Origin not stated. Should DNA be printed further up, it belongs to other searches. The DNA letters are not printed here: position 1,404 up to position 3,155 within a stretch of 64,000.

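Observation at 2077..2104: Heptanucleotide tandem repeat (GTCACCA)x4 inside the ManC-like GDP-mannose gene: candidate slipped-strand phase-variation switch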

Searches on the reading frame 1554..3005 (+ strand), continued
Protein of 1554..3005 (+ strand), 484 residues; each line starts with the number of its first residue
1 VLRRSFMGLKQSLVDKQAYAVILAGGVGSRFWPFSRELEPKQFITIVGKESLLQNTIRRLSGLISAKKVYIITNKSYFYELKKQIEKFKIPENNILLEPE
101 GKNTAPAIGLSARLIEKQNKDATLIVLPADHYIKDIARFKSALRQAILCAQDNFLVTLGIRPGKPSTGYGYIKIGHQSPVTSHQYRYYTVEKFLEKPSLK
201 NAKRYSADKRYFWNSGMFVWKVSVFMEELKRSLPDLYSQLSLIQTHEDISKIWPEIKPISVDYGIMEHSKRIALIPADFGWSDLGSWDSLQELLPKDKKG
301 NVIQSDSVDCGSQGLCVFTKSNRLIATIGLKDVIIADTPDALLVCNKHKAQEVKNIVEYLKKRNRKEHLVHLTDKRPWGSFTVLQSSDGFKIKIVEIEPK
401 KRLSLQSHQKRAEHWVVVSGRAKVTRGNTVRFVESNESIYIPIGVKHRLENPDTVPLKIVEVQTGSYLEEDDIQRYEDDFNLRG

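Call 31: list_cluster_members(proteins=[P0037, P0032, P0024, P0041, P0030, P0060, P0109, P0026, P0064, P0072])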
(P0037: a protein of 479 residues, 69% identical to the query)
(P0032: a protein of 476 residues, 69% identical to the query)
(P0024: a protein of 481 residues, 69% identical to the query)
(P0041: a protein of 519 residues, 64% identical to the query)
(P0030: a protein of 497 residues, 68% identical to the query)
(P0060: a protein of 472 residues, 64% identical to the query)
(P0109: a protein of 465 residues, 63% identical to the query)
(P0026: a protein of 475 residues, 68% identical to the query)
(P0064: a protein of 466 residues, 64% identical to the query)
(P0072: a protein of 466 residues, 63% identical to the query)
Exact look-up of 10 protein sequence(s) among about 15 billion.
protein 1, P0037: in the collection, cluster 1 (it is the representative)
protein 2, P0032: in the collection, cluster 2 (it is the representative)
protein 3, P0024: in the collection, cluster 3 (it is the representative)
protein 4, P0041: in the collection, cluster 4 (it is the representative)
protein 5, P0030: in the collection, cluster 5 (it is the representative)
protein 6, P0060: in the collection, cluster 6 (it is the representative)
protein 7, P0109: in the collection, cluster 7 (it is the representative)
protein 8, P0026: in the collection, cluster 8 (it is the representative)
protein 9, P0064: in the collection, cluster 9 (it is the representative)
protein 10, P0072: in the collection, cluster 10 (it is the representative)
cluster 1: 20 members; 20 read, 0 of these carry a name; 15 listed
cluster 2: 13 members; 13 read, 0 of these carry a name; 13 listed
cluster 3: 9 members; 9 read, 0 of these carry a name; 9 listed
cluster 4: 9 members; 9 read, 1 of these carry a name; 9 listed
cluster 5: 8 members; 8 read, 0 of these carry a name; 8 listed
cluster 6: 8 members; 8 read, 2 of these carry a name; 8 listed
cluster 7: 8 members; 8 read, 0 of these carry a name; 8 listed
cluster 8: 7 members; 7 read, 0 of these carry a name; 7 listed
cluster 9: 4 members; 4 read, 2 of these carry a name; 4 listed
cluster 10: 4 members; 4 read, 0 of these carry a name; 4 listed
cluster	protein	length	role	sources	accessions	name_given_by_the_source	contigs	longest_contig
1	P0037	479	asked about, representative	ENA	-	-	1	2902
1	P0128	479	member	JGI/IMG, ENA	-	-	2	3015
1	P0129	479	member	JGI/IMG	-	-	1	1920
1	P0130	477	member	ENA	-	-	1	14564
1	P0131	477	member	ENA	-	-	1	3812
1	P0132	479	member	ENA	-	-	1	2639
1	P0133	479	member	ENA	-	-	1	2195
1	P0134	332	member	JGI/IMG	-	-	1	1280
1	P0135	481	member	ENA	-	-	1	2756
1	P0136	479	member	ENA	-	-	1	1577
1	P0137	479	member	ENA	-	-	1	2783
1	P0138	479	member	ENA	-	-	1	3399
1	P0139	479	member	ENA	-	-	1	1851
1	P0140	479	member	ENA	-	-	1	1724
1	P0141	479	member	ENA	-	-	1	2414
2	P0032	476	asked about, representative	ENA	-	-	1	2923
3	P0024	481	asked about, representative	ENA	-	-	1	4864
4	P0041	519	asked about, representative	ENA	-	-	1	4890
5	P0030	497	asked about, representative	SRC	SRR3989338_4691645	-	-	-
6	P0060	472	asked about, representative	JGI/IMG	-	-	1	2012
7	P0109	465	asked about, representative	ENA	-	-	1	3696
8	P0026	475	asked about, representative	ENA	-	-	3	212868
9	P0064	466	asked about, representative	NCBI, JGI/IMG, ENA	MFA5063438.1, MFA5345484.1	MAG: mannose-1-phosphate guanylyltransferase/mannose-6-phosphate isomerase [Candidatus ... | mannose-1-phosphate guanylyltransferase/mannose-6-phosphate isomerase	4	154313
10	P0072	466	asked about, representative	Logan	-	-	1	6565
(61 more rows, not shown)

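Call 33: find_encoding_contigs(protein=P0037, flank=1000, max_places=3)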
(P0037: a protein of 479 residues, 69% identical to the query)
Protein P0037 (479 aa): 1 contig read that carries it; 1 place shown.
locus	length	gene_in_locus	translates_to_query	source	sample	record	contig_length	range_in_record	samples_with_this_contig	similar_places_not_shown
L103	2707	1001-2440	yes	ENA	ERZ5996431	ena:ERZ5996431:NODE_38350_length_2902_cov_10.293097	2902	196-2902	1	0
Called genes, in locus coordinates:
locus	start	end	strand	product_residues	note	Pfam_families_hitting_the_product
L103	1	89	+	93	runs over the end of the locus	?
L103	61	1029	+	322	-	PF01075:Glyco_transf_9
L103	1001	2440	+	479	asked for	PF00483:NTP_transferase, PF22640:ManC_GMP_beta-helix, PF01050:MannoseP_isomer, PF07883:Cupin_2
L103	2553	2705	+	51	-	?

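Call 34: find_encoding_contigs(protein=P0132, flank=1000, max_places=3)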
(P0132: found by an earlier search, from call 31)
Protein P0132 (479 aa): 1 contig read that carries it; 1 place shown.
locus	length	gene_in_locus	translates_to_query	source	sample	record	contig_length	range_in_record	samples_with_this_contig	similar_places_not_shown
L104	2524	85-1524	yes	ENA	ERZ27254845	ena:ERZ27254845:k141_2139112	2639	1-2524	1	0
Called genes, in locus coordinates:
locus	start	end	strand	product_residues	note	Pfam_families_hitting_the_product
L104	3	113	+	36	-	?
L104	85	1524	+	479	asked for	PF00483:NTP_transferase, PF12804:NTP_transf_3 (weak), PF22640:ManC_GMP_beta-helix, PF01050:MannoseP_isomer, PF07883:Cupin_2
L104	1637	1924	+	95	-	-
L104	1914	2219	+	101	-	PF05016:ParE_toxin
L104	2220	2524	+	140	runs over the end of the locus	?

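Call 35: find_encoding_contigs(protein=P0088, flank=1000, max_places=10)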
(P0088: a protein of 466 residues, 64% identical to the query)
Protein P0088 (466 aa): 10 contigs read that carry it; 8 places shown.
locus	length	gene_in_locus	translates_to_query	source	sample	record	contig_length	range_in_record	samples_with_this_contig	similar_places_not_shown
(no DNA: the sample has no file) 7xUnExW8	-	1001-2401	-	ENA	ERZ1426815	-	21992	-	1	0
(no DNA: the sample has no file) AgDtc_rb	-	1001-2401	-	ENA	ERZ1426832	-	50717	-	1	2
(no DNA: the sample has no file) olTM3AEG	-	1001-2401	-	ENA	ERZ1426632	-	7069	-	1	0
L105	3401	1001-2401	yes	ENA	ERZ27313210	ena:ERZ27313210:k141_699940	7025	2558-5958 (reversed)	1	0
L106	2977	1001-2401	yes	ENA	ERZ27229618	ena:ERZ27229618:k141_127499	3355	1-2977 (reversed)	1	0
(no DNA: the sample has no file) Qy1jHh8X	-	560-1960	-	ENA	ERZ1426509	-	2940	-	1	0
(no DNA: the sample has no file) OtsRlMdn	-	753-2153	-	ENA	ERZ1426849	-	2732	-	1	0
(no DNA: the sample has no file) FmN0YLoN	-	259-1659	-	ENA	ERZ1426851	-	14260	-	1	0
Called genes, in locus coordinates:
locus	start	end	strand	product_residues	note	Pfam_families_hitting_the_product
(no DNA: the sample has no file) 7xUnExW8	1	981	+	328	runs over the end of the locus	PF01075:Glyco_transf_9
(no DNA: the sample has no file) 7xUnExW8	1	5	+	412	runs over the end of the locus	PF04932:Wzy_C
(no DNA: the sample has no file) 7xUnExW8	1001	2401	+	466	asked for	PF00483:NTP_transferase, PF12804:NTP_transf_3 (weak), PF22640:ManC_GMP_beta-helix, PF01050:MannoseP_isomer, PF07883:Cupin_2 (weak)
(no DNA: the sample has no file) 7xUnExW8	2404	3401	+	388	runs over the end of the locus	PF01075:Glyco_transf_9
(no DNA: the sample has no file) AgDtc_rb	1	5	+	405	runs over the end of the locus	PF04932:Wzy_C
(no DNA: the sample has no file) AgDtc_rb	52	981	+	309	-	PF01075:Glyco_transf_9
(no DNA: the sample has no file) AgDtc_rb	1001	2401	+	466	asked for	PF00483:NTP_transferase, PF12804:NTP_transf_3 (weak), PF22640:ManC_GMP_beta-helix, PF01050:MannoseP_isomer, PF07883:Cupin_2 (weak)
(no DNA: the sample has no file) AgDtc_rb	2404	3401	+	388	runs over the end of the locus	PF01075:Glyco_transf_9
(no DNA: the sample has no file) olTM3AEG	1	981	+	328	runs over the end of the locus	PF01075:Glyco_transf_9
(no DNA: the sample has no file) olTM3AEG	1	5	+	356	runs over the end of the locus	?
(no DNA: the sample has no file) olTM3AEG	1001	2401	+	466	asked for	PF00483:NTP_transferase, PF12804:NTP_transf_3 (weak), PF22640:ManC_GMP_beta-helix, PF01050:MannoseP_isomer, PF07883:Cupin_2 (weak)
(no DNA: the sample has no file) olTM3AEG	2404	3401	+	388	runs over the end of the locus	PF01075:Glyco_transf_9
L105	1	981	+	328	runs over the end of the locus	PF01075:Glyco_transf_9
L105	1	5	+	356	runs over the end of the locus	?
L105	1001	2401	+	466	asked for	PF00483:NTP_transferase, PF12804:NTP_transf_3 (weak), PF22640:ManC_GMP_beta-helix, PF01050:MannoseP_isomer, PF07883:Cupin_2 (weak)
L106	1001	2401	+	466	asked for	PF00483:NTP_transferase, PF12804:NTP_transf_3 (weak), PF22640:ManC_GMP_beta-helix, PF01050:MannoseP_isomer, PF07883:Cupin_2 (weak)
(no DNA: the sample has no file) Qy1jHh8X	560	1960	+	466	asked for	PF00483:NTP_transferase, PF12804:NTP_transf_3 (weak), PF22640:ManC_GMP_beta-helix, PF01050:MannoseP_isomer, PF07883:Cupin_2 (weak)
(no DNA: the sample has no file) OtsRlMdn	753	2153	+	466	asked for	PF00483:NTP_transferase, PF12804:NTP_transf_3 (weak), PF22640:ManC_GMP_beta-helix, PF01050:MannoseP_isomer, PF07883:Cupin_2 (weak)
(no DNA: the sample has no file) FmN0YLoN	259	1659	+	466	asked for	PF00483:NTP_transferase, PF12804:NTP_transf_3 (weak), PF22640:ManC_GMP_beta-helix, PF01050:MannoseP_isomer, PF07883:Cupin_2 (weak)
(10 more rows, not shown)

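Call 53: search_solved_structures(query=window:1572-3005:+, show_alignments=2, max_evalue=1e-10)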
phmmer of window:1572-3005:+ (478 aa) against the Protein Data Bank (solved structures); distinct sequences matched with E-value up to 1e-10: 3.
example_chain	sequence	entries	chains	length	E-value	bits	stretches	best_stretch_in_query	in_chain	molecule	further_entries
2x5s_A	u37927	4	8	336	1.7e-74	254.3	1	14-354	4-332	MANNOSE-1-PHOSPHATE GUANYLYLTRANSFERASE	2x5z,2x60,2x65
2cu2_A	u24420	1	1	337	1.1e-56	195.6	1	12-355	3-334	putative mannose-1-phosphate guanylyl transferase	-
2qh5_A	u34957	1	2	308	8.9e-45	156.3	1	15-297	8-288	Mannose-6-phosphate isomerase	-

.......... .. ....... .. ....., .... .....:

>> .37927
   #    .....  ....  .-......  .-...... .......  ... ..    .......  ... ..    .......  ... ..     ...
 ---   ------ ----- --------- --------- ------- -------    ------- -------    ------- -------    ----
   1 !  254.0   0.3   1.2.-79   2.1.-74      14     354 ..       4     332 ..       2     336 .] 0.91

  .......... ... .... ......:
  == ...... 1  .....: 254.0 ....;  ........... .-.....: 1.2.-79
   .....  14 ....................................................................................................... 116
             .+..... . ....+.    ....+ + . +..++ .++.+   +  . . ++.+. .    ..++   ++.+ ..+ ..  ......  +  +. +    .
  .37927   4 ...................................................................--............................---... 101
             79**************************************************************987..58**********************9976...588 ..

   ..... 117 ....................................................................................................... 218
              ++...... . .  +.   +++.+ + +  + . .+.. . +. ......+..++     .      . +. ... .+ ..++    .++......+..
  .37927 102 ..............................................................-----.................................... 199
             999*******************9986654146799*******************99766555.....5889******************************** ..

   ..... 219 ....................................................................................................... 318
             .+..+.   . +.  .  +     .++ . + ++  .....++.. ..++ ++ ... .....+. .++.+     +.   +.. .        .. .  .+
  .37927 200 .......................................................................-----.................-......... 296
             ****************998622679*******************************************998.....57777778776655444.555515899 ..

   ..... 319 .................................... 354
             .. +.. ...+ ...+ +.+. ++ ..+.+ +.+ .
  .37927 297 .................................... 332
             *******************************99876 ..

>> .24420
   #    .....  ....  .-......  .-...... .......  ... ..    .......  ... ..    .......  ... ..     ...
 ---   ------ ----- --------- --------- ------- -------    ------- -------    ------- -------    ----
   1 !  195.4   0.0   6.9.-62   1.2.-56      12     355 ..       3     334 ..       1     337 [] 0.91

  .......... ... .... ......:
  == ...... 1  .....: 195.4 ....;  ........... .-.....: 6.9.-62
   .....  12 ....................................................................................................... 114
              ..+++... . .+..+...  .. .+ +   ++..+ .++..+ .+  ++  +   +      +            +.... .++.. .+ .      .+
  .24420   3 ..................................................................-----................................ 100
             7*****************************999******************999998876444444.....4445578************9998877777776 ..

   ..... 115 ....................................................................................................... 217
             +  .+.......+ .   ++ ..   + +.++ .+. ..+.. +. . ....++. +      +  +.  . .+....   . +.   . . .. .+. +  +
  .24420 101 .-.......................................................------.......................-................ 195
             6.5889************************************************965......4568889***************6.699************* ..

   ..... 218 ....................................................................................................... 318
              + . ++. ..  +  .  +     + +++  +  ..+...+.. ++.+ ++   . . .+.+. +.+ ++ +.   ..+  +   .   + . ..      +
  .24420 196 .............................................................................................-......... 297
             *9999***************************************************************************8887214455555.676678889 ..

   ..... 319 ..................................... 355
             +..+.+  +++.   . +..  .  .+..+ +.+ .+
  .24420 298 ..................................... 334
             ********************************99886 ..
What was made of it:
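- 1572..3008 (+): manC: bifunctional mannose-1-phosphate guanylyltransferase / mannose-6-phosphate isomerase (478 aa), the gene that carries the switch, here in the ON frame. Best solved relative is T. maritima GMP 2X5S, E 1.7e-74 (call 53).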

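Call 61: predict_structure(alignment_id=A1)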
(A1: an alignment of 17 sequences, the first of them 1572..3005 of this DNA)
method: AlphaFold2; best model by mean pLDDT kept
length: 478 residues; sequences in the alignment: 17
mean_pLDDT: 67.2   pTM: 0.57
mean pLDDT of the five models: 67.2, 67.2, 66.7, 66.1, 65.1
residues with pLDDT >= 90: 67; 70-90: 171; 50-70: 117; < 50: 123
segments of 3 or more residues with pLDDT < 50: 1-4, 20-25, 27-33, 278-367, 379-384, 429-431, 475-478
pLDDT, mean of each block of 10 residues (from residue 1): 49 79 41 50 66 86 81 77 88 62 86 91 75 89 92 82 81 83 87 78 88 92 90 88 84 70 87 60 39 40 33 35 37 37 42 45 46 60 54 75 55 69 71 62 77 57 59 50
secondary structure, 60 per line:
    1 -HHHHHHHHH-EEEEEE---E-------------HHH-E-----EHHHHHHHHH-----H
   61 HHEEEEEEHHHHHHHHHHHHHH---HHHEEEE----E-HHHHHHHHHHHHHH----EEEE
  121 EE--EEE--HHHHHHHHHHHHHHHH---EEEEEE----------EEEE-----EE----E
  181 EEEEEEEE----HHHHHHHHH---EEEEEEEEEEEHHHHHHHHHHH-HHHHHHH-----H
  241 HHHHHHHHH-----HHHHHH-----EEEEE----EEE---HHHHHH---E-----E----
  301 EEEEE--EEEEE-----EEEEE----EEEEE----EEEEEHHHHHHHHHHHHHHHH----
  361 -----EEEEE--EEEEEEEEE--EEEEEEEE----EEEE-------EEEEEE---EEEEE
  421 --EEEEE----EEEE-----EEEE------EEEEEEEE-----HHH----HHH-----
elements in order: H2-10 E12-17 H46-54 E63-68 H69-82 E89-92 H99-112 E117-122 E125-127 H130-145 E149-154 E165-168 E180-188 H193-201 E205-215 H216-226 H228-234 H240-249 H255-260 E266-270 E275-277 H281-286 E301-305 E308-312 E318-322 E327-331 E336-340 H341-356 E366-370 E373-381 E384-391 E396-399 E407-412 E416-420 E423-427 E432-435 E441-444 E451-458
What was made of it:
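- It is the turn of a β-hairpin in the AF2 model (call 61) and is 5 aa longer than in T. maritima GMP 2X5S (call 53).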
